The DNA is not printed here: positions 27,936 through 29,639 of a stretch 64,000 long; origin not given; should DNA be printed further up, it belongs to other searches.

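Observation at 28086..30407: Phosphate-starvation lipid-remodelling operon in which the glycolipid synthase is fused to diacylglycerol kinase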

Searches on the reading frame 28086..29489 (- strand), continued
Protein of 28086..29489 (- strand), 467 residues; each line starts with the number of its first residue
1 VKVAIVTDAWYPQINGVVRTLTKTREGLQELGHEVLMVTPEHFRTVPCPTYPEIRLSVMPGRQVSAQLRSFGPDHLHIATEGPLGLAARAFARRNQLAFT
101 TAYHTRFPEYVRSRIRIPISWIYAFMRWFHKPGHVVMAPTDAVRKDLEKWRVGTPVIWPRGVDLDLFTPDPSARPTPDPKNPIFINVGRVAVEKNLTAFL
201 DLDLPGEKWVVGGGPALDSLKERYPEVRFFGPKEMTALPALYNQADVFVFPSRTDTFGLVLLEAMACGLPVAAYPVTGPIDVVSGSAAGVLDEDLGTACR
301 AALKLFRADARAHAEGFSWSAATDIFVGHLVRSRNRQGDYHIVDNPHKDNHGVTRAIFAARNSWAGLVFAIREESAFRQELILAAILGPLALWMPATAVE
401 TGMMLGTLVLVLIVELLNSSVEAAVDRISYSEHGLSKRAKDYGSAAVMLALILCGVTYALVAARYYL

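Call 16: search_solved_structures(query=window:28086-29489:-, max_evalue=0.001, show_alignments=2)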
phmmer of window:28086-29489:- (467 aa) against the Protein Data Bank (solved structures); distinct sequences matched with E-value up to 0.001: 45.
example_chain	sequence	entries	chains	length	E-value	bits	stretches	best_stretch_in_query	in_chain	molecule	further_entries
3ze3_A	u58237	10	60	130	5.2e-23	84.7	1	348-462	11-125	DIACYLGLYCEROL KINASE | DIACYLGLYCEROL KINASE-DELTA 7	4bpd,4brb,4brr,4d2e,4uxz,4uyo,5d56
3ze4_A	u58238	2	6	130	6.9e-23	84.3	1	348-461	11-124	DIACYLGLYCEROL KINASE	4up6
2kdc_A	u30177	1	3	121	2.8e-22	82.3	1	350-461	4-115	Diacylglycerol kinase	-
3ze5_A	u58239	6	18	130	4.2e-22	81.7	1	348-461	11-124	DIACYLGLYCEROL KINASE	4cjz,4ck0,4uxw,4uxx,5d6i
7dvm_A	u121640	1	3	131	2.5e-21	79.2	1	347-462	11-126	Diacylglycerol kinase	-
9dcm_B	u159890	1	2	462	2.7e-11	46.1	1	227-317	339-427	Sucrose-phosphate synthase-like protein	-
8vrf_B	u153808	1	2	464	2.7e-11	46.1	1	227-317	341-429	Sucrose-phosphate synthase-like protein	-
8uag_A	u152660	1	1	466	2.7e-11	46.1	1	227-317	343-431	Sucrose-phosphate synthase-like protein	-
3fro_A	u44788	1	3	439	2.6e-09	39.6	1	219-339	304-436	GlgA glycogen synthase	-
2bis_A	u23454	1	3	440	2.6e-09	39.5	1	219-339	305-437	GLGA GLYCOGEN SYNTHASE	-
3l01_A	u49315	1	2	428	7.6e-09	38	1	219-322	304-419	GlgA glycogen synthase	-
3c4q_A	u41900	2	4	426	1.6e-08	36.9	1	226-341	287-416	Predicted glycosyltransferases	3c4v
3c48_A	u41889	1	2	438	3.5e-08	35.8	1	226-322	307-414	Predicted glycosyltransferases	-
6kih_A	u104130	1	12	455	5.9e-08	35.1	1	147-291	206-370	Tll1590 protein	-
5zer_A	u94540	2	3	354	5.3e-07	31.9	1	176-316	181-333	UDP-glucose:tetrahydrobiopterin glucosyltransferase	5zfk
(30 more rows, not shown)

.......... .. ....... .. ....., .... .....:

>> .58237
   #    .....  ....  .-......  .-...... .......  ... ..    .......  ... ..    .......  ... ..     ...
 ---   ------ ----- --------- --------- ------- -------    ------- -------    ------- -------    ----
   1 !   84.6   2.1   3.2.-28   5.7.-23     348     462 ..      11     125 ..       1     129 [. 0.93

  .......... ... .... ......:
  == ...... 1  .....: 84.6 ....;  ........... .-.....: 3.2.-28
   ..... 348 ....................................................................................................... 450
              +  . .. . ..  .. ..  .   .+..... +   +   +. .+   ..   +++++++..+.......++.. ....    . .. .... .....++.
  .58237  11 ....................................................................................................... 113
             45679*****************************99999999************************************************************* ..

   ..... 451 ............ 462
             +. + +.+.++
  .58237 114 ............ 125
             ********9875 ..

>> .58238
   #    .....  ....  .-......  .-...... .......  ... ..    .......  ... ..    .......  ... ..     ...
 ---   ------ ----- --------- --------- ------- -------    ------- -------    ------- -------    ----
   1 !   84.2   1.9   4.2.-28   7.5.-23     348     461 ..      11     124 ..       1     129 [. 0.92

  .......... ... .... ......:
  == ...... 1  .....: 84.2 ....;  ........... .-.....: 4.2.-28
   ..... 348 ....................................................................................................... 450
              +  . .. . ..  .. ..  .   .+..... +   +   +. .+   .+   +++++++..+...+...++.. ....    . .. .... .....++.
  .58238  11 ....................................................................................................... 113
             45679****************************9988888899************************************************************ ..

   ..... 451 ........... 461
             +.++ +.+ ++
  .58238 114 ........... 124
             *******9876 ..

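Call 21: search_protein_representatives(protein=window:28086-29489:-)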
Query: 467 residues. Proteins with E-value up to 0.001 (for the whole library): 51041; up to 1e-10: 7580; up to 1e-30: 1103. The best 150 are listed.
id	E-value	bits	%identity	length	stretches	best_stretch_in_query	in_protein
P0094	2.2e-180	616.8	60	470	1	3-461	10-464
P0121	3.5e-116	405.1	76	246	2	232-382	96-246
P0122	2.9e-115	402.1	58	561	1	3-330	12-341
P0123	3.5e-110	385.4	54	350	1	2-327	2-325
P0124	9.9e-105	367.4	54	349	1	1-330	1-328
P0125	2.4e-102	359.5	54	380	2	1-174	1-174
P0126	1.5e-101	356.9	53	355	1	1-331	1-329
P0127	1.2e-100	354.0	52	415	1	2-330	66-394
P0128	1.6e-99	350.2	62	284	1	60-332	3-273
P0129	1.5e-97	343.7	55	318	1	37-341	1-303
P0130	3.2e-97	342.7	50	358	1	1-330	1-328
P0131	4.2e-96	338.9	49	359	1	1-333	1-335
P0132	9.3e-95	334.5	49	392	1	2-329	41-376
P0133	4.5e-94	332.2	47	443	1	3-349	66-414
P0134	9.8e-93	327.8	48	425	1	2-328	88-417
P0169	1.8e-80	287.4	48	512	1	3-330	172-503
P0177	5.5e-79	282.5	48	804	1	1-331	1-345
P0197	7.3e-76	272.2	44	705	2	1-268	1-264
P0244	1.9e-70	254.3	44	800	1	1-332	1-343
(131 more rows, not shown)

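Call 22: search_protein_families(library=pfam, proteins=[P0122, P0133, P0169, P0177, P0197, P0244, P0127, P0134, P0121], max_evalue=0.0001)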
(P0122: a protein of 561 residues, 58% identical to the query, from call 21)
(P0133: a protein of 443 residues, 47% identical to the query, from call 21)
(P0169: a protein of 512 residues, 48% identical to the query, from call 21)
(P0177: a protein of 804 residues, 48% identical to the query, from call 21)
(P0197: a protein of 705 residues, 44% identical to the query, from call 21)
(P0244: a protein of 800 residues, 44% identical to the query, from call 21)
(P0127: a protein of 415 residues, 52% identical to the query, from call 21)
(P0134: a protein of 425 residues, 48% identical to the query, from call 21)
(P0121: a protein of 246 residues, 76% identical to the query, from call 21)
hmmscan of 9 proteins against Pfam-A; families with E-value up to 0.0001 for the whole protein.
P0122 (561 aa): 5 families
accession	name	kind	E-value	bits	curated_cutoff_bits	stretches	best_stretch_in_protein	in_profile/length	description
PF13439.12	Glyco_transf_4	-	1.8e-22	80.6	28.5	1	23-174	1-169/170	Glycosyltransferase Family 4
PF13692.12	Glyco_trans_1_4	-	2.2e-16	60.8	27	1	194-302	3-123/142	Glycosyl transferases group 1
PF00534.26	Glycos_transf_1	-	2.6e-16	60.1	26.4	1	190-302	13-139/172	Glycosyl transferases group 1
PF13579.12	Glyco_trans_4_4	-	8.1e-09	36.4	29.7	1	25-165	2-151/158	Glycosyl transferase 4-like domain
PF20706.3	GT4-conflict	-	7.8e-07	28.8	26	1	245-304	271-326/385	Family 4 Glycosyltransferase in conflict systems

P0133 (443 aa): 5 families
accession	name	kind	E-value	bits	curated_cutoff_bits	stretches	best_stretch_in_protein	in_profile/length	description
PF13439.12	Glyco_transf_4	-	1.7e-22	80.7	28.5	1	78-228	2-169/170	Glycosyltransferase Family 4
PF13692.12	Glyco_trans_1_4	-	4.4e-15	56.6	27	1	270-344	37-115/142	Glycosyl transferases group 1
PF00534.26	Glycos_transf_1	-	1.9e-14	54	26.4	1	242-345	15-132/172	Glycosyl transferases group 1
PF20706.3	GT4-conflict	-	4.2e-07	29.7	26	1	294-334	270-310/385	Family 4 Glycosyltransferase in conflict systems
PF13579.12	Glyco_trans_4_4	-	2.6e-05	25.1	29.7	0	126-213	62-145/158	Glycosyl transferase 4-like domain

P0169 (512 aa): 6 families
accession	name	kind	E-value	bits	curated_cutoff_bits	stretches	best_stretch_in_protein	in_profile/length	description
PF13692.12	Glyco_trans_1_4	-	1.2e-20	74.7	27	1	354-473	1-135/142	Glycosyl transferases group 1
PF00534.26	Glycos_transf_1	-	1.7e-17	64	26.4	1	354-458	15-133/172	Glycosyl transferases group 1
PF13439.12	Glyco_transf_4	-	1.5e-14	54.8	28.5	1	183-337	1-169/170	Glycosyltransferase Family 4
PF04191.18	PEMT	-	7e-13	49.4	25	1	42-112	3-74/105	Phospholipid methyltransferase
PF13579.12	Glyco_trans_4_4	-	5.2e-09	37.1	29.7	1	184-329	1-152/158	Glycosyl transferase 4-like domain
PF20706.3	GT4-conflict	-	1.3e-07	31.4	26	1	408-458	272-322/385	Family 4 Glycosyltransferase in conflict systems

P0177 (804 aa): 7 families
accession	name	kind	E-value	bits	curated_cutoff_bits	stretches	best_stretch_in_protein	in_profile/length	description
PF04413.22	Glycos_transf_N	-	1.4e-54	184.8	23.9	1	411-586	2-177/179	3-Deoxy-D-manno-octulosonic-acid transferase (kdotransferase)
PF00534.26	Glycos_transf_1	-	4.5e-22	78.8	26.4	1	188-294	15-135/172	Glycosyl transferases group 1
PF13439.12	Glyco_transf_4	-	1.7e-20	74.2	28.5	1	15-171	2-169/170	Glycosyltransferase Family 4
PF13692.12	Glyco_trans_1_4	-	2.9e-17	63.7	27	1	189-311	2-133/142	Glycosyl transferases group 1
PF13579.12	Glyco_trans_4_4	-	1.1e-09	39.2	29.7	1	15-159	1-148/158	Glycosyl transferase 4-like domain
PF20706.3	GT4-conflict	-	2.5e-05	23.9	26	0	243-277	273-307/385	Family 4 Glycosyltransferase in conflict systems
PF13524.12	Glyco_trans_1_2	-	6.9e-05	23.3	25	0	230-333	27-135/144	Glycosyl transferase-like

P0197 (705 aa): 4 families
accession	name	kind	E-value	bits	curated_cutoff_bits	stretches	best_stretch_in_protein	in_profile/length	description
PF00534.26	Glycos_transf_1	-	9.9e-18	64.7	26.4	1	172-263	10-115/172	Glycosyl transferases group 1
PF13692.12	Glyco_trans_1_4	-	3.3e-17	63.5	27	1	178-263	2-99/142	Glycosyl transferases group 1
PF13439.12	Glyco_transf_4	-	7.5e-13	49.3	28.5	1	14-164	1-169/170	Glycosyltransferase Family 4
PF14528.11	LAGLIDADG_3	-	1.4e-11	44.9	22.5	1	496-585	4-81/82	LAGLIDADG-like domain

P0244 (800 aa): 9 families
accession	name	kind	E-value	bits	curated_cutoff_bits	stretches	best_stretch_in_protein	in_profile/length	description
PF13641.12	Glyco_tranf_2_3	-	2.2e-34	119.9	27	1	428-656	3-230/230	Glycosyltransferase like family 2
PF13632.12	Glyco_trans_2_3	-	4.7e-23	82.5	27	1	518-730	3-197/198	Glycosyl transferase family group 2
PF00535.33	Glycos_transf_2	-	1e-21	78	23.3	1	429-562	1-127/168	Glycosyl transferase family 2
PF00534.26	Glycos_transf_1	-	1.3e-20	74.1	26.4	1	189-313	14-156/172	Glycosyl transferases group 1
PF13692.12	Glyco_trans_1_4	-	2.5e-20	73.6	27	1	192-309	3-136/142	Glycosyl transferases group 1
PF13439.12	Glyco_transf_4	-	2.5e-19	70.4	28.5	1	15-175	2-169/170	Glycosyltransferase Family 4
PF10111.15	Glyco_tranf_2_2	-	9.4e-09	35.6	27.3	1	429-648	1-226/276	Glycosyltransferase like family 2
PF20706.3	GT4-conflict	-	3e-07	30.2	26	1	245-300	273-324/385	Family 4 Glycosyltransferase in conflict systems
PF13506.12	Glyco_transf_21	-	8.3e-06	25.8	21.7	1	494-654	11-173/174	Glycosyl transferase family 21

P0127 (415 aa): 5 families
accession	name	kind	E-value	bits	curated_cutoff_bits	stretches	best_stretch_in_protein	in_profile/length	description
PF13439.12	Glyco_transf_4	-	2.3e-22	80.3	28.5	1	79-230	2-170/170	Glycosyltransferase Family 4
PF13692.12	Glyco_trans_1_4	-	1.1e-18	68.3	27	1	245-356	2-125/142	Glycosyl transferases group 1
PF00534.26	Glycos_transf_1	-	5.9e-18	65.4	26.4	1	244-355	15-140/172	Glycosyl transferases group 1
PF13579.12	Glyco_trans_4_4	-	4.2e-11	43.9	29.7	1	110-221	45-152/158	Glycosyl transferase 4-like domain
PF20706.3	GT4-conflict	-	1.2e-07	31.5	26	1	299-349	273-323/385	Family 4 Glycosyltransferase in conflict systems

P0134 (425 aa): 5 families
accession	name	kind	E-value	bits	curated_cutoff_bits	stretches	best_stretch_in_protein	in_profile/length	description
PF13439.12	Glyco_transf_4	-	4.1e-25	89.2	28.5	1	100-252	1-169/170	Glycosyltransferase Family 4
PF13692.12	Glyco_trans_1_4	-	1.7e-22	80.6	27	1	270-392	1-136/142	Glycosyl transferases group 1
PF00534.26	Glycos_transf_1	-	9.2e-22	77.8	26.4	1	265-387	10-147/172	Glycosyl transferases group 1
PF13579.12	Glyco_trans_4_4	-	4.6e-13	50.2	29.7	1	101-241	1-149/158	Glycosyl transferase 4-like domain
PF20706.3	GT4-conflict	-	9.6e-05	22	26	0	324-361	272-309/385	Family 4 Glycosyltransferase in conflict systems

P0121 (246 aa): 4 families
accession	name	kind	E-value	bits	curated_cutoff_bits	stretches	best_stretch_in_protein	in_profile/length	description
PF00534.26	Glycos_transf_1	-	2.1e-15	57.1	26.4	1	88-154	70-138/172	Glycosyl transferases group 1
PF13692.12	Glyco_trans_1_4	-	2.7e-15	57.3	27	1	87-153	55-121/142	Glycosyl transferases group 1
PF13439.12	Glyco_transf_4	-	2.9e-09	37.6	28.5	1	3-90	66-155/170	Glycosyltransferase Family 4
PF20706.3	GT4-conflict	-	4.5e-06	26.3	26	1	97-166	270-335/385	Family 4 Glycosyltransferase in conflict systems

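Call 44: search_dna_similar(query=window:28086-29489:-, collection=plasmids, mode=protein, max_evalue=1e-10, max_rows=30)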
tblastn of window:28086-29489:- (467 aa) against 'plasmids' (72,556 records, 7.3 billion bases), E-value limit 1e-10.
Records with a match: 326; places in all: 334; records where one place covers at least 80% of the query: 1.
Best place of each record, by identity: <60% 326.
By first word of the organism name: Escherichia 81; Klebsiella 80; Pseudosulfitobacter 29; Salmonella 23; Acinetobacter 14; Roseomonas 11; Pseudomonas 10; Vibrio 6; Rhizobium 5; Streptomyces 4; and 41 more.
By predicted mobility (MOB-suite, as given by PLSDB): non-mobilizable 151; conjugative 145; mobilizable 30.
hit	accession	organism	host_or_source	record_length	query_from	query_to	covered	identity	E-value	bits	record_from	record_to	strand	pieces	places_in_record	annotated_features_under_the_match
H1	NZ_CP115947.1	Ralstonia solanacearum MolK2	Musa sp.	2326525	1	462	99%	58.3%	3e-163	517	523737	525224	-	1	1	record has no annotation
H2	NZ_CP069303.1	Shinella sp. PSBB067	monoisolate,Minnesota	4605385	3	332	71%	51.2%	2e-87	299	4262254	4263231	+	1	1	none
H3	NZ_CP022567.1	Rhizobium leguminosarum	Root nodule,Pisum sativum root-nodule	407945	2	330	70%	50.9%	1e-96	326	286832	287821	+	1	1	glycosyltransferase family 1 protein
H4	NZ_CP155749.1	Sphingomonas parapaucimobilis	Chinese cabbage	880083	1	330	71%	49.7%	3e-89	304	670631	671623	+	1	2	glycosyltransferase family 1 protein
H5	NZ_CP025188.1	Roseomonas mucosa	Homo sapiens,clinical, human skin, ...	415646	2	331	71%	49.3%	1e-89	305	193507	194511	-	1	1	glycosyltransferase family 1 protein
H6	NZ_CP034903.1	Roseomonas mucosa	Homo sapiens,tissue sample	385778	2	331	71%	49.3%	3e-89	304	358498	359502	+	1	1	glycosyltransferase family 1 protein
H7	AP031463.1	Roseomonas mucosa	Homo sapiens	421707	2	331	71%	49.3%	3e-89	304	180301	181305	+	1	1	glycosyltransferase family 1 protein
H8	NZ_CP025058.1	Roseomonas mucosa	Homo sapiens,Clinical, healthy, human ...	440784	2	331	71%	49.3%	3e-89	304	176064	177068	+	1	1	glycosyltransferase family 1 protein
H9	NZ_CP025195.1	Roseomonas mucosa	Homo sapiens,clinical, human skin, ...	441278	2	331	71%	49.3%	3e-89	304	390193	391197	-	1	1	glycosyltransferase family 1 protein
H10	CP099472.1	Roseomonas mucosa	Human skin,single cell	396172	2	331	71%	49.3%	3e-85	293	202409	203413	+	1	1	glycosyltransferase family 1 protein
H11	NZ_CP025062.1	Roseomonas mucosa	Homo sapiens,Clinical, healthy, human ...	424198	2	331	71%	49.0%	4e-85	293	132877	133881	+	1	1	glycosyltransferase family 1 protein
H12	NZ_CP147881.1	Roseomonas mucosa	cell culture,Styx glacier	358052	2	331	71%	49.0%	5e-85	292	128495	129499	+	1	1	glycosyltransferase family 1 protein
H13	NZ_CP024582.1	Roseomonas sp. FDAARGOS_362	Homo sapiens,peripheral Blood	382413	2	331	71%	49.0%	5e-85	292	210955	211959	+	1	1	glycosyltransferase family 1 protein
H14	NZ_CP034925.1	Roseomonas mucosa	Homo sapiens,tissue sample,Clinical, ...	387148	2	331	71%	49.0%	5e-85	292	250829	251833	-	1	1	glycosyltransferase family 1 protein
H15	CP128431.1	Microbulbifer sp. MKSA007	Smenospongia aurea,bacteria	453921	1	337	72%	47.5%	1e-92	314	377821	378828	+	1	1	glycosyltransferase family 1 protein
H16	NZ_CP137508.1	Pseudomonas aeruginosa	Homo sapiens,Bacterial culture sample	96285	1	327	70%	48.5%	1e-91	311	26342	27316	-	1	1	glycosyltransferase family 1 protein | UDP-2,3-diacylglucosamine diphosphatase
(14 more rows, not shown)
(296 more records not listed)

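Call 45: predict_structure(alignment_id=A2)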
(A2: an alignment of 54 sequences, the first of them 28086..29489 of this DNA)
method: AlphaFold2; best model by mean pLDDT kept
length: 467 residues; sequences in the alignment: 54
mean_pLDDT: 84.2   pTM: 0.68
mean pLDDT of the five models: 84.2, 82.5, 82.0, 81.3, 79.6
residues with pLDDT >= 90: 224; 70-90: 158; 50-70: 82; < 50: 3
segments of 3 or more residues with pLDDT < 50: 429-431
pLDDT, mean of each block of 10 residues (from residue 1): 90 69 93 94 81 80 90 93 92 90 75 77 91 90 88 92 92 78 88 76 93 87 93 90 94 75 94 82 83 93 93 92 94 71 60 58 66 74 91 92 94 83 61 56 84 94 88
secondary structure, 60 per line:
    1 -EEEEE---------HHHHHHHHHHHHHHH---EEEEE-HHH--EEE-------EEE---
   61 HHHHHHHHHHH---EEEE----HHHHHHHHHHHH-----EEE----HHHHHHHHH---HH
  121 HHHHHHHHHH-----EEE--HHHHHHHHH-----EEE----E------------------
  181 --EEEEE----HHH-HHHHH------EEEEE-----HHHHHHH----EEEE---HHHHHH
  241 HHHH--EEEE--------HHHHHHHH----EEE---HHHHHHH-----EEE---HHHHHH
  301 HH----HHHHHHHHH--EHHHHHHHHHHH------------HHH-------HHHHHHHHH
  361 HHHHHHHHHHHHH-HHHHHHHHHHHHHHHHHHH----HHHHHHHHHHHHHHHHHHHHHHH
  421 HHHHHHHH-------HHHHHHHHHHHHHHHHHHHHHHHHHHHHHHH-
elements in order: E2-6 H16-30 E34-38 E45-47 E55-57 H61-71 E75-78 H83-94 E100-102 H107-115 H119-130 E136-138 H141-149 E155-157 E183-187 H196-200 E207-211 H217-223 E228-231 H235-244 E247-250 H259-266 E271-273 H277-283 E289-291 H295-302 H307-315 H319-329 H352-373 H375-393 H398-428 H436-466

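Call 46: get_annotated_region(hit=H1, flank=5000)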
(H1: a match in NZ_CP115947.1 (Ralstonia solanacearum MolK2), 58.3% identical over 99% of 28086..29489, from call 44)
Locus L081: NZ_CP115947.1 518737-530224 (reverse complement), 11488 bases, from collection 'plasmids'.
description: Ralstonia solanacearum MolK2 plasmid pmega, complete sequence
organism: Ralstonia solanacearum MolK2 (NCBI taxid 564065)
taxonomy: Bacteria; Pseudomonadota; Betaproteobacteria; Burkholderiales; Burkholderiaceae; Ralstonia; Ralstonia solanacearum; Ralstonia solanacearum MolK2
host: -; source: Musa sp.; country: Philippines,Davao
typing (MOB-suite, as given by PLSDB): non-mobilizable; replicon rep_cluster_2238; mating-pair formation MPF_T
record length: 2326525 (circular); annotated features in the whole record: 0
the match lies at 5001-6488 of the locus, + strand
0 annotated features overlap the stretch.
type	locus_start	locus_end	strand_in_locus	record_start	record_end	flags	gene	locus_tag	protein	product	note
